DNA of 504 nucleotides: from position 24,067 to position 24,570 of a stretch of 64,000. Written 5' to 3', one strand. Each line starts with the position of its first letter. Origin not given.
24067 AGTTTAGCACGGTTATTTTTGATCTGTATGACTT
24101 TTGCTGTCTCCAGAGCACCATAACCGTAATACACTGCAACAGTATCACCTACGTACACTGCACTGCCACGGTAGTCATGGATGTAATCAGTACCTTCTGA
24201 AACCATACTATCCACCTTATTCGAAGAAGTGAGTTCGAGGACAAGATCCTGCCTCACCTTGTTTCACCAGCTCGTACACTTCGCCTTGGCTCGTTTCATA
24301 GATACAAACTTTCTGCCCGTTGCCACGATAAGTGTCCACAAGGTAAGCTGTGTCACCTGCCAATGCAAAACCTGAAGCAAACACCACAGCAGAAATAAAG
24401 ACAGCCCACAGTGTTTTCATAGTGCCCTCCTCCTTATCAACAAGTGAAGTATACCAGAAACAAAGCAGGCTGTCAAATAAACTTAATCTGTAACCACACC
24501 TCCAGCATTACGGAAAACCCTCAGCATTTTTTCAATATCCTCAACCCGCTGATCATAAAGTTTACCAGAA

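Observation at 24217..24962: Lysis functions are split: endolysin in the early arm, spanins beside the terminase, no obvious holin next to either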

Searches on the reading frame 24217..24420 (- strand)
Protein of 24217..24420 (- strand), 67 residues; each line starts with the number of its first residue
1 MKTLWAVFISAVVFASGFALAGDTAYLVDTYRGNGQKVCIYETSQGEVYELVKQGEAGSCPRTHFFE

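Call 7: search_protein_families(library=pfam, proteins=[window:24217-24420:-], max_evalue=0.01)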
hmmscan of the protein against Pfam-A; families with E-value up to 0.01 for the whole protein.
window:24217-24420:- (67 aa): 0 families

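Call 8: search_protein_families(library=phrogs, proteins=[window:24217-24420:-], max_evalue=0.01)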
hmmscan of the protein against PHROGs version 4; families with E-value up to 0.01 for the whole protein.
window:24217-24420:- (67 aa): 1 family
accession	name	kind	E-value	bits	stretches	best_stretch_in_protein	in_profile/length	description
phrog_4641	-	unknown function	2.6e-21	76.3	1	5-67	5-68/68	-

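Call 22: search_dna_similar(query=window:24217-24420:-, collection=phages, mode=protein, max_rows=40, rows=spread, max_evalue=0.001)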
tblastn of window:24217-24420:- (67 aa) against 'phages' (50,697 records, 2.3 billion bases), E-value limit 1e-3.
Records with a match: 121; places in all: 121; records where one place covers at least 80% of the query: 121.
Best place of each record, by identity: 60-80% 119; <60% 2.
By first word of the organism name: Escherichia 96; Campylobacter 19; Phage 2; Vequintavirinae 1; Shigella 1; Serratia 1; Salmonella 1.
By host as written in the record: Escherichia coli 35; Campylobacter jejuni 17; Escherichia coli K-12 12; Escherichia coli K-12 MG1655 12; - 11; Escherichia coli O157:H7 6; Escherichia coli O177 3; Campylobacter 2; and 19 more.
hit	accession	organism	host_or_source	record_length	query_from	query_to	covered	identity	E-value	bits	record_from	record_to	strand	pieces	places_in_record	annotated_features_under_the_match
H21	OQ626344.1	Escherichia phage S127 BCL3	Escherichia coli O157:H7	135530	4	67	96%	70.3%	2e-25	102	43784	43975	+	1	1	hypothetical protein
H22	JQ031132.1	Escherichia phage FV3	Escherichia coli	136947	4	67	96%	70.3%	4e-25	100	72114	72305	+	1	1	putative membrane protein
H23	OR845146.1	Escherichia phage EC22.5-2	Escherichia coli ATCC 25922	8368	4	67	96%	68.8%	7e-25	100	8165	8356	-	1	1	record has no annotation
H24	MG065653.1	Campylobacter phage C14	Campylobacter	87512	4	67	96%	68.8%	8e-25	100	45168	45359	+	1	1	record has no annotation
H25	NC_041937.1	Escherichia phage V18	Escherichia coli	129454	4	67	96%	68.8%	8e-25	100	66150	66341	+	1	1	hypothetical protein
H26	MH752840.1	Escherichia phage vB_EcoM-Pr121LW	Escherichia coli STEC O121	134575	4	67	96%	68.8%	8e-25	100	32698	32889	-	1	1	hypothetical protein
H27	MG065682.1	Campylobacter phage A112b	Campylobacter jejuni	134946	4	67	96%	68.8%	8e-25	100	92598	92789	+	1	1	record has no annotation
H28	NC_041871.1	Escherichia phage Murica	Escherichia coli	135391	4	67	96%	68.8%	8e-25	100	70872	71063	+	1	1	hypothetical protein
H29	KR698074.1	Escherichia phage APECc02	Escherichia coli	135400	4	67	96%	68.8%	8e-25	100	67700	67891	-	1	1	lysozyme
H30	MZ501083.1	Escherichia phage JohannBauhin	Escherichia coli K-12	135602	4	67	96%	68.8%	8e-25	100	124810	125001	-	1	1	hypothetical protein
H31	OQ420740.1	Escherichia phage B9-1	Escherichia coli MTCC 901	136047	4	67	96%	68.8%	8e-25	100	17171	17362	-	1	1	hypothetical protein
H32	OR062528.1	Escherichia phage vB_EcoM_12A_SA_NWU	Escherichia coli O177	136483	4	67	96%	68.8%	8e-25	100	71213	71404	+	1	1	hypothetical protein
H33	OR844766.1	Escherichia phage ECO111 5-P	Escherichia coli O111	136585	4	67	96%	68.8%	8e-25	100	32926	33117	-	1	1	record has no annotation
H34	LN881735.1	Escherichia phage slur12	Escherichia coli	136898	4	67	96%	68.8%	8e-25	100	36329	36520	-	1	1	hypothetical protein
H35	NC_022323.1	Escherichia phage JES2013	Escherichia coli O157:H7 E318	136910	4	67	96%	68.8%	8e-25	100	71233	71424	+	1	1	hypothetical protein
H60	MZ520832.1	Salmonella phage SSBI34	Salmonella enterica subsp. enterica ...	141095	6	67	93%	38.7%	6e-6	47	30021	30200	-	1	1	hypothetical protein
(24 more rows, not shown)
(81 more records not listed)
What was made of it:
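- Checked: It is conserved in 121 phage records (call 22).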

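Call 37: search_protein_families(library=pfam, proteins=[window:24217-24420:-], max_evalue=1)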
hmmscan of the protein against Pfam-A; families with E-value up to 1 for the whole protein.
window:24217-24420:- (67 aa): 0 families

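Call 38: get_annotated_region(hit=H60, flank=5000)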
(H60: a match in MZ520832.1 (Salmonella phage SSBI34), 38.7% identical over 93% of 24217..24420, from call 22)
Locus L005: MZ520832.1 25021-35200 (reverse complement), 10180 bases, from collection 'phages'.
description: Salmonella phage SSBI34, complete genome.
organism: Salmonella phage SSBI34 (NCBI taxid 2861009)
taxonomy: Viruses; Duplodnaviria; Heunggongvirae; Uroviricota; Caudoviricetes; Vequintavirinae
host: Salmonella enterica subsp. enterica serovar Typhimurium SE-BS17; source: -; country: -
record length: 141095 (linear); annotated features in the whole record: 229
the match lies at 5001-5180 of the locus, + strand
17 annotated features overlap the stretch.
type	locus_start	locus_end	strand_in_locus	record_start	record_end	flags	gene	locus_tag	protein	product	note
CDS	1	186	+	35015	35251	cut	-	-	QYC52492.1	queuosine biosynthesis protein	hypothetical protein CR3_249 [Cronobacter phageCR3] [Cronobacter phage CR3;Cronobacter phage CR8;Cronobacter phage PBES ...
CDS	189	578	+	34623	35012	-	-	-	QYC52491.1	putative transposase-like protein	putative transposase-like protein [Escherichiaphage phAPEC8] [Escherichia phage phAPEC8] Length=82 Score=85.1 ...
CDS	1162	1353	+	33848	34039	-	-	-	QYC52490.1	hypothetical protein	hypothetical protein GAP32_342 [Cronobacter phage vB_CsaM_GAP32] [Cronobacter phage vB_CsaM_GAP32] Length=155 Score=138 ...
CDS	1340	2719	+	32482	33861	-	-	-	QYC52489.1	DNA ligase D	putative DNA ligase [Cronobacter phage CR8][Cronobacter phage CR8;Cronobacter phage PBES 02] Length=453 Score=655 ...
CDS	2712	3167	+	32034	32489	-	-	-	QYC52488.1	hypothetical protein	hypothetical protein CR9_263 [Cronobacter phageCR9] [Cronobacter phage CR9] Length=156 Score=64.3 Expect=2.82e-10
CDS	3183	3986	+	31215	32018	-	-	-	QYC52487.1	hypothetical protein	113 gene product [Salmonella phage PVP-SE1][Salmonella phage PVP-SE1] Length=226 Score=99.4 Expect=1.34e-21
CDS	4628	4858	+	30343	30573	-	-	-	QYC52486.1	hypothetical protein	hypothetical protein CR3_242 [Cronobacter phageCR3] [Cronobacter phage CR3;Cronobacter phage CR8;Cronobacter phage PBES ...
CDS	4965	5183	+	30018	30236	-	-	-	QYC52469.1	hypothetical protein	hypothetical protein CR8_243 [Cronobacter phageCR8] [Cronobacter phage CR8;Cronobacter phage PBES 02] Length=66 ...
CDS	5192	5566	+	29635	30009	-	-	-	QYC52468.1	hypothetical protein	Putative anti restriction endonuclease; hypothetical protein CR9_253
CDS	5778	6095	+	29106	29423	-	-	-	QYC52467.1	hypothetical protein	hypothetical protein CR3_235 [Cronobacter phageCR3] [Cronobacter phage CR3;Cronobacter phage CR8;Cronobacter phage PBES ...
CDS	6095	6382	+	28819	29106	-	-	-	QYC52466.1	hypothetical protein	hypothetical protein, partial [Eubacteriumplexicaudatum] [Eubacterium plexicaudatum;Eubacterium plexicaudatum ASF492] ...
CDS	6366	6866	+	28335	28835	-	-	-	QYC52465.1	putative HNH endonuclease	putative HNH endonuclease [Cronobacter phage CR8] [Cronobacter phage CR8;Cronobacter phage PBES 02] Length=166 ...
CDS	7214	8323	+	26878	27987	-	-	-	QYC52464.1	putative exodeoxyribonuclease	putative exodeoxyribonuclease [Cronobacter phagePBES 02] [Cronobacter phage PBES 02] Length=370 Score=603 Expect=0.0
CDS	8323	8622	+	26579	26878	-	-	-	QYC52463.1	hypothetical protein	hypothetical protein CR9_245 [Cronobacter phageCR9] [Cronobacter phage CR9] Length=96 Score=97.4 Expect=1.71e-24; ...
CDS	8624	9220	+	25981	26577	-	-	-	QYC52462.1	hypothetical protein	hypothetical protein CR9_244 [Cronobacter phageCR9] [Cronobacter phage CR9] Length=202 Score=288 Expect=7.50e-97; ...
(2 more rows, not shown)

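Call 39: find_homologous_proteins(query=window:24217-24420:-, max_evalue=0.001)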
Query window:24217-24420:- (67 aa): 10 proteins with E <= 0.001 among 10 candidates.
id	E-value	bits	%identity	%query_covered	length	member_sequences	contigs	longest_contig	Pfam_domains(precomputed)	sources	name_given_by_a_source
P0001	8.3e-34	131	91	100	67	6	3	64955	-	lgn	-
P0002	1.6e-33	131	88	100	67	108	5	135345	-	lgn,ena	-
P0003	8.8e-32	125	87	100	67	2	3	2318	-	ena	-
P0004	3.3e-31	123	82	100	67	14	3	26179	-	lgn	-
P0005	9.1e-30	119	79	100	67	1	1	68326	-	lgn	-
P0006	2.9e-28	114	83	96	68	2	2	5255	-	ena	-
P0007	3.6e-22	95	70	90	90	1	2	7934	-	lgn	-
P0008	4.1e-22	95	66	96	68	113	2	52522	-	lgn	-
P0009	8.5e-22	94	67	96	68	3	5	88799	-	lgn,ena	-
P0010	1.1e-21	93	81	78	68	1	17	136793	-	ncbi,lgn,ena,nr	ncbi:hypothetical protein BAU67_001809 [Escherichia coli]|nr:hypothetical protein [Escherichia coli]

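Call 53: predict_structure(alignment_id=A1)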
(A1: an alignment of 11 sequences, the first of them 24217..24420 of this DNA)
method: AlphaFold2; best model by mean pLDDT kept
length: 67 residues; sequences in the alignment: 11
mean_pLDDT: 77.0   pTM: 0.57
mean pLDDT of the five models: 77.0, 76.7, 74.6, 73.7, 71.2
residues with pLDDT >= 90: 29; 70-90: 15; 50-70: 14; < 50: 9
segments of 3 or more residues with pLDDT < 50: 12-18
pLDDT, mean of each block of 10 residues (from residue 1): 53 48 90 89 94 80 90
secondary structure, 60 per line:
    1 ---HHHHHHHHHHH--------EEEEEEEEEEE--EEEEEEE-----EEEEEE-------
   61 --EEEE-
elements in order: H4-14 E23-33 E36-42 E48-53 E63-66
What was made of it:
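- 24217..24420 (-): Secreted periplasmic miniprotein ('p67'): a Sec signal peptide plus a 46-aa mature beta-sheet domain with two invariant cysteines. Function unknown; not a holin. AF2 mature domain pLDDT about 90, four strands (call 53).
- On T4 RI antiholin / T4 Spackle-like periplasmic regulators (considered for p67): The model is a four-stranded beta sheet (call 53).
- Model (call 53). The predicted fold is a small beta sheet, unlike the helical RI and Spackle proteins (call 53).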

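Call 55: fold_search(model_id=the predicted structure, library=pdb)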
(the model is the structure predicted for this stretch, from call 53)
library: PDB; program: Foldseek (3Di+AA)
matches with E <= 10: 1320; with E <= 0.001: 0
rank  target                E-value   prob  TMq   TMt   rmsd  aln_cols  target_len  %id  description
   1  1z47_A                8.5e-02  0.97  0.37  0.08   8.3        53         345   21  Structure of the ATPase subunit CysA of the putative sulfate ATP-binding cassette (ABC) transporter from Alicyclobacil (released 2005-06-07)
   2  8jvv_A                1.0e-01  1.00  0.46  0.58   3.2        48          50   12  Crystal structure of the chimeric protein mkaL2_v1.1 (released 2024-07-03)
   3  1z47_B                1.1e-01  1.00  0.46  0.11   2.5        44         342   20  Structure of the ATPase subunit CysA of the putative sulfate ATP-binding cassette (ABC) transporter from Alicyclobacil (released 2005-06-07)
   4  8y5f_A                1.2e-01  0.99  0.46  0.11   3.7        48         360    8  Cryo-EM structure of E.coli spermidine transporter PotABC (released 2024-10-09)
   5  5l4g_H                1.7e-01  0.87  0.35  0.07   7.1        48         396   12  The human 26S proteasome at 3.9 A (released 2016-09-07)
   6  5ts5_B                2.3e-01  0.99  0.38  0.06   1.5        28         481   18  Crystal structure of L-amino acid oxidase from Bothrops atrox (released 2017-04-26)
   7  8jvv_B                2.3e-01  0.99  0.46  0.57   3.2        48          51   12  Crystal structure of the chimeric protein mkaL2_v1.1 (released 2024-07-03)
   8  2yyz                  2.4e-01  0.99  0.52  0.11   2.3        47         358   15  Crystal structure of Sugar ABC transporter, ATP-binding protein (released 2007-11-06)
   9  8jvs                  2.9e-01  0.97  0.44  0.55   3.9        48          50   10  Crystal structure of the chimeric protein tkoL2_v1 (released 2024-07-03)
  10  5ts5_C                3.1e-01  0.99  0.38  0.06   1.5        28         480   18  Crystal structure of L-amino acid oxidase from Bothrops atrox (released 2017-04-26)
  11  8zx1_A                3.3e-01  0.97  0.48  0.11   4.0        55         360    9  Cryo-EM structure of E.coli spermidine transporter PotABC in nanodisc (released 2024-10-09)
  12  1reo                  3.5e-01  0.99  0.39  0.06   1.1        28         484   14  L-amino acid oxidase from Agkistrodon halys pallas (released 2004-05-04)
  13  1gug_A                3.7e-01  0.93  0.44  0.44   4.5        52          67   12  MopII from Clostridium pasteurianum complexed with tungstate (released 2002-02-08)
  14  5dm6_A                3.9e-01  0.91  0.44  0.13   3.0        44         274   18  Crystal structure of the 50S ribosomal subunit from Deinococcus radiodurans (released 2015-11-11)
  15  3nix_C                4.1e-01  0.98  0.37  0.07   1.6        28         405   18  Crystal structure of flavoprotein/dehydrogenase from Cytophaga hutchinsonii. Northeast Structural Genomics Consortium  (released 2010-06-30)
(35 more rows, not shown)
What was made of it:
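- On T4 RI antiholin / T4 Spackle-like periplasmic regulators (considered for p67): Foldseek against the PDB gives nothing below E 0.001 (call 55).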

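Call 57: search_protein_families(library=ncbifam, proteins=[window:24217-24420:-], max_evalue=1)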
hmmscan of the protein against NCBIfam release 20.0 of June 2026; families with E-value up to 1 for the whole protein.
window:24217-24420:- (67 aa): 0 families

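Call 69: fold_search(model_id=the predicted structure, library=viral)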
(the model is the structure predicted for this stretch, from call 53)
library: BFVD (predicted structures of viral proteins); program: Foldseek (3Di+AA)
matches with E <= 10: 1659; with E <= 0.001: 2
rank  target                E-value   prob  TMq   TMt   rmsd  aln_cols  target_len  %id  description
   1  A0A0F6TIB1            1.4e-08  1.00  0.76  0.75   3.0        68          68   68  Uncharacterized protein [Escherichia coli O157 typing phage 5]
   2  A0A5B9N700            3.5e-04  1.00  0.55  0.49   5.4        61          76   21  Uncharacterized protein [Aeromonas phage 2L372X]
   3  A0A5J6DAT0            5.6e-03  1.00  0.65  0.60   2.5        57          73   32  Putative membrane protein [Erwinia phage pEp_SNUABM_01]
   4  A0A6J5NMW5            1.3e-02  1.00  0.61  0.58   2.2        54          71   28  Uncharacterized protein [uncultured Caudovirales phage]
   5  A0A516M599            4.7e-02  1.00  0.42  0.38   4.7        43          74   19  (no name in the UniProt tables at hand)
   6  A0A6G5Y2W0            5.9e-02  0.95  0.43  0.24   7.2        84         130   13  (no name in the UniProt tables at hand)
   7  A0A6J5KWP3            6.6e-02  0.96  0.43  0.31   7.4        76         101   10  Uncharacterized protein [uncultured Caudovirales phage]
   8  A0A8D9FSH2            7.4e-02  0.98  0.46  0.19   6.8        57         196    7  Uncharacterized protein [uncultured marine phage]
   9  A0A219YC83            7.9e-02  0.97  0.45  0.31  11.4        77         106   16  Lipoprotein [Aeromonas phage 65.2]
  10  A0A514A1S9            8.9e-02  0.99  0.47  0.29   4.5        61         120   16  Uncharacterized protein [Aeromonas phage LAh10]
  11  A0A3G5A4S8            8.9e-02  0.97  0.46  0.27   5.1        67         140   19  Uncharacterized protein [Harvfovirus sp.]
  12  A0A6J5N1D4            1.1e-01  0.99  0.40  0.51   8.0        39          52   15  Zinc finger, Ogr/Delta-type [uncultured Caudovirales phage]
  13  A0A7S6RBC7            1.1e-01  0.87  0.42  0.33   6.4        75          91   20  Signal peptide-containing lipoprotein [Bacillus phage Kirov]
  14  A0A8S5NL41            1.2e-01  0.95  0.39  0.37   7.3        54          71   13  Uncharacterized protein [Siphoviridae sp. ctK0l2]
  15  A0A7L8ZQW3            1.2e-01  0.80  0.37  0.18  11.6        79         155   19  Uncharacterized protein [Erwinia phage pEa_SNUABM_50]
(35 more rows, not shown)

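Call 94: search_protein_representatives(alignment_id=A1)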
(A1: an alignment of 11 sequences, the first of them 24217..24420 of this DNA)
Query: 11 sequences, 68 profile positions. Proteins with E-value up to 0.001 (for the whole library): 10; up to 1e-10: 1; up to 1e-30: 1. The best 10 are listed.
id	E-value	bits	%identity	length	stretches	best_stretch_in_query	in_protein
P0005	6.2e-39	147.7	-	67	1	1-68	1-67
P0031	2.6e-09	52.8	-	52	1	1-34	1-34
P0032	3.8e-06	42.6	-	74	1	5-65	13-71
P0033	1.1e-05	41.2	-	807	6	20-40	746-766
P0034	2.7e-05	39.9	-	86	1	5-67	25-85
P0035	8.5e-05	38.3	-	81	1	7-65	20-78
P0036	9.6e-05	38.2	-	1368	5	29-63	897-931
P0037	2.3e-04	37.0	-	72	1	5-63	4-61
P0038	5.1e-04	35.8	-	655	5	29-59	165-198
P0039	5.7e-04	35.7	-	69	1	1-67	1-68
